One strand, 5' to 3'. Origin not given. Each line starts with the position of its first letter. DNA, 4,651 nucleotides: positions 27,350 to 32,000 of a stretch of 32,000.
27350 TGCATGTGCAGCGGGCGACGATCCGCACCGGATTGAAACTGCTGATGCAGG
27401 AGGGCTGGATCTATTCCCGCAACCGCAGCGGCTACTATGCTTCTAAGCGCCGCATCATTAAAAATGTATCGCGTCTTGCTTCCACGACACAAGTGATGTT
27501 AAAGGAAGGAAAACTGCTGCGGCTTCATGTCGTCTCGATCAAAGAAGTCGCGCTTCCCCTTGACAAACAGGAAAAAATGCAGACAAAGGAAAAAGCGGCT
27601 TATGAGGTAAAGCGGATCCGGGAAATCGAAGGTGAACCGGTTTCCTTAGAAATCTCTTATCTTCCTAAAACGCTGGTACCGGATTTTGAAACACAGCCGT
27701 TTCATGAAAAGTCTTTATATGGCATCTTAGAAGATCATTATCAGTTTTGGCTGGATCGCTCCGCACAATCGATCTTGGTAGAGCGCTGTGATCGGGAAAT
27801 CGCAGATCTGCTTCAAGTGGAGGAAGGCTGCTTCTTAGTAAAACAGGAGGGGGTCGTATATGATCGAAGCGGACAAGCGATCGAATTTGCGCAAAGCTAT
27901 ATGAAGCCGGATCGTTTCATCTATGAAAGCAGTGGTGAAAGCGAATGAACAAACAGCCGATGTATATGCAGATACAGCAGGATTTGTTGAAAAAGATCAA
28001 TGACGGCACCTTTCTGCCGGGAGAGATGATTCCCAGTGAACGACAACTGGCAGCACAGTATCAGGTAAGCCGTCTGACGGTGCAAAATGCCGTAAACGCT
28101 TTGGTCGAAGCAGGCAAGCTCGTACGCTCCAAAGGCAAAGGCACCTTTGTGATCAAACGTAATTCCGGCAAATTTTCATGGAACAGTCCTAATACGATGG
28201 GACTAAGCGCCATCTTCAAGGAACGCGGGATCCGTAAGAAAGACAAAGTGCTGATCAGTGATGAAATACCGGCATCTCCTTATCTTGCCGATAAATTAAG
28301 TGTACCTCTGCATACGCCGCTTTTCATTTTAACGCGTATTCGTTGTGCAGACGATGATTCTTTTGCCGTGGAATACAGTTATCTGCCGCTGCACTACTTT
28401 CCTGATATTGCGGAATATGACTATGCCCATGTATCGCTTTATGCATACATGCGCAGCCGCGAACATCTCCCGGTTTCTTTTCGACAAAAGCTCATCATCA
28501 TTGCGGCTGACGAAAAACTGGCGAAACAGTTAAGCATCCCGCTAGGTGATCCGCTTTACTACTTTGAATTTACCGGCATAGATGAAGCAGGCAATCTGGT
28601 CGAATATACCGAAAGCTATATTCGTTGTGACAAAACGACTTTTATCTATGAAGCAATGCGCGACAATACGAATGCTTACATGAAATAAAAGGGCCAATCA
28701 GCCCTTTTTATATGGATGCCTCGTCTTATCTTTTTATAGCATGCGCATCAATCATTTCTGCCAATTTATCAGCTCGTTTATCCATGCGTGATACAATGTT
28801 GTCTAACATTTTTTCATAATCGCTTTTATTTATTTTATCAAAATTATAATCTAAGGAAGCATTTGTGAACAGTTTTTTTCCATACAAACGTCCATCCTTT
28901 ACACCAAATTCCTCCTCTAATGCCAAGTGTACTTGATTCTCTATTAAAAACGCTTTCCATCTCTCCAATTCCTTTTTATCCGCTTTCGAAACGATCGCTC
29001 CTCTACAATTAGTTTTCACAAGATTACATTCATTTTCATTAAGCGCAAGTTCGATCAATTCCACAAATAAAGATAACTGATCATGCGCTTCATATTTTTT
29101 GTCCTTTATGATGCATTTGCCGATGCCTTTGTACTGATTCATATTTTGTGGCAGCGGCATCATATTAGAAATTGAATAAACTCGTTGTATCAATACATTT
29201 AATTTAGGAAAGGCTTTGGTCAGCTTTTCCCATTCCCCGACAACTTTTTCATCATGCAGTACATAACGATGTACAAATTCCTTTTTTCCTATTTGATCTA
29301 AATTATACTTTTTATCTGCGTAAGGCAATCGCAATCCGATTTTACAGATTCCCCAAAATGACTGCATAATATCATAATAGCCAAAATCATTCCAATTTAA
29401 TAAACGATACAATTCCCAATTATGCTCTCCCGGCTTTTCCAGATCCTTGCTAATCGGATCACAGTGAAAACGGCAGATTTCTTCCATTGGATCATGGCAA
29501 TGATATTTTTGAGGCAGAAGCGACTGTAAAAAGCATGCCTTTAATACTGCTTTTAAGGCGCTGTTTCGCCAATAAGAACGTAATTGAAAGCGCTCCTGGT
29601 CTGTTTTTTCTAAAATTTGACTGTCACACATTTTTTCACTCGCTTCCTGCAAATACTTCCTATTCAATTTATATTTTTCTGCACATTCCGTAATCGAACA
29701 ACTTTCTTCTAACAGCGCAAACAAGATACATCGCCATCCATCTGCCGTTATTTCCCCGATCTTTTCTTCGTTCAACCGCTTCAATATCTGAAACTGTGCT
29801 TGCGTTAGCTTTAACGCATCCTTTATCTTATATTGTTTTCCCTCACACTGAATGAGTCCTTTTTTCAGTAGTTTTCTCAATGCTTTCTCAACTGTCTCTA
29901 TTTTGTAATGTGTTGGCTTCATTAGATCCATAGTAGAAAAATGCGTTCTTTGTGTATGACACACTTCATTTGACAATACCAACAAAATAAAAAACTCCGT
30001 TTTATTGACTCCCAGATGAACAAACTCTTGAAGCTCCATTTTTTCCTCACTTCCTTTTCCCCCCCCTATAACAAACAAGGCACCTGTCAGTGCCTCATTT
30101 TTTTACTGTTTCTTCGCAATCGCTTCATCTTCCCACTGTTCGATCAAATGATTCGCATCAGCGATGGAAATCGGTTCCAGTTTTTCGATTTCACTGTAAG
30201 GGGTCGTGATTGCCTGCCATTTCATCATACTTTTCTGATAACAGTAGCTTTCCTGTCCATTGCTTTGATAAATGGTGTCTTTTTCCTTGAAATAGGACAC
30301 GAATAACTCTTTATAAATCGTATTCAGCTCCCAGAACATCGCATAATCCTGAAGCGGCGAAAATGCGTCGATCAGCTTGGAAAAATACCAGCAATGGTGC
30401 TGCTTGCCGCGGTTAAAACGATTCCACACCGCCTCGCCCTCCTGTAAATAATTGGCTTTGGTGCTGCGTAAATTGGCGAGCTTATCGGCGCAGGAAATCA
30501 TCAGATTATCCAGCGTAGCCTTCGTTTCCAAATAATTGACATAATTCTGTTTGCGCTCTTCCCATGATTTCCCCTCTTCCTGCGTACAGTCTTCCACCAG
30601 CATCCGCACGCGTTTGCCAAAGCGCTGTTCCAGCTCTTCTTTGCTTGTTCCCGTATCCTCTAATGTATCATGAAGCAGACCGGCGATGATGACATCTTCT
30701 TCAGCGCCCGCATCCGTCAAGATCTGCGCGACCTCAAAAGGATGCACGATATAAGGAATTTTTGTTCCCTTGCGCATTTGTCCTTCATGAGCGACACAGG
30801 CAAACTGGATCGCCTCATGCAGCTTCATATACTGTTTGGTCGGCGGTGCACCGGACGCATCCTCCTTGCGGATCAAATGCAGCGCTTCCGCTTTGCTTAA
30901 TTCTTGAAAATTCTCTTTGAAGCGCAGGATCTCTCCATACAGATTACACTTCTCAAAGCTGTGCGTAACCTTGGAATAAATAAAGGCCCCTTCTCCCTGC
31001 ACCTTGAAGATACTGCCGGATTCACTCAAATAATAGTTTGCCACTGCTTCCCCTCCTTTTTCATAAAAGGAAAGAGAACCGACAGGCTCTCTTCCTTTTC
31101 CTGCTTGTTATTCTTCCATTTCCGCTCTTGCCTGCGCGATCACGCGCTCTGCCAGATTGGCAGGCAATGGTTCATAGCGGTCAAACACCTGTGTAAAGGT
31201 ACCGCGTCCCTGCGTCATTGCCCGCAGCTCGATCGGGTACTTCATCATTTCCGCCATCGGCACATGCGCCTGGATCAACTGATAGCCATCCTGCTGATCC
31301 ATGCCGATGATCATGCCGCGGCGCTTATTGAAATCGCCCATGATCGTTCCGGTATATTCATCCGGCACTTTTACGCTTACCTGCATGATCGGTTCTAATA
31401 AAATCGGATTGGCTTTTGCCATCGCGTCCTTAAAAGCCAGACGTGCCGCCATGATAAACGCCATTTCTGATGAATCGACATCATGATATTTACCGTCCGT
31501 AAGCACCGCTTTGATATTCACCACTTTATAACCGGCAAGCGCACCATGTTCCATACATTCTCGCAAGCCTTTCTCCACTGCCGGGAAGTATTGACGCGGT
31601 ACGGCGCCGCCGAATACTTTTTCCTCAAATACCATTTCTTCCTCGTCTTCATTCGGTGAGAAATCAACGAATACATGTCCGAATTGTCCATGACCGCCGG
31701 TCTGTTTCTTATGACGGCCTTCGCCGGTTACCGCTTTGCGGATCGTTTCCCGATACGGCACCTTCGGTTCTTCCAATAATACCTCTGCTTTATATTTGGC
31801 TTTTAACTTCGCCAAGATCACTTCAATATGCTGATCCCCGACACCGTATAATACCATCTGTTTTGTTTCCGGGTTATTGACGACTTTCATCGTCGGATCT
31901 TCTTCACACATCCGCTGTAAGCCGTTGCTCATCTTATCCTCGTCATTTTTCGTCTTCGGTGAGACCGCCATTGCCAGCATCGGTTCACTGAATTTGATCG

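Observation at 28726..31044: Compositionally foreign orphan gene (tandem wHTH + unassigned ~270-aa domain) directly downstream of an alarmone-hydrolase-like HD gene: candidate undescribed two-gene module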

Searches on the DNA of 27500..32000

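Call 94: search_rna_families(source=window, start=27500, end=32000, threshold=evalue, max_evalue=1)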
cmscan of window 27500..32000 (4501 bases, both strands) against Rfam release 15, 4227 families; matches with E-value up to 1: 1.
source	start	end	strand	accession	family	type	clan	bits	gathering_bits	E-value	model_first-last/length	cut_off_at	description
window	30993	31172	-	RF02142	HOXA11-AS1_6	Gene; lncRNA;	-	24.8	50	0.035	1-179/179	no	HOXA11 antisense RNA 1 conserved region 6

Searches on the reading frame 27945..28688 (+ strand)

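Call 4: search_protein_families(library=pfam, proteins=[window:27945-28688:+], max_evalue=0.1)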
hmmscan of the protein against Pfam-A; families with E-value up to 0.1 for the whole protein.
window:27945-28688:+ (247 aa): 7 families
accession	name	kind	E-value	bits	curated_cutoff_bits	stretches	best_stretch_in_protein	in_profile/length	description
PF07702.18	UTRA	-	1e-29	103.6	23.8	1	94-230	2-139/141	UTRA domain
PF00392.27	GntR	-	8.2e-19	67.5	27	1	7-69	2-64/64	Bacterial regulatory proteins, gntR family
PF14502.12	HTH_41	-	0.01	15.7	25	1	26-58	3-35/48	Helix-turn-helix domain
PF08279.18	HTH_11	-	0.013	15.8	25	1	34-66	20-53/55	HTH domain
PF13730.12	HTH_36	-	0.037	14.3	25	1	30-57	26-53/55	Helix-turn-helix domain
PF08220.18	HTH_DeoR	-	0.051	13.8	21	0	34-64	19-49/57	DeoR-like helix-turn-helix domain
PF13613.12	HTH_Tnp_4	-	0.08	13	27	0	31-55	21-45/53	Helix-turn-helix of DDE superfamily endonuclease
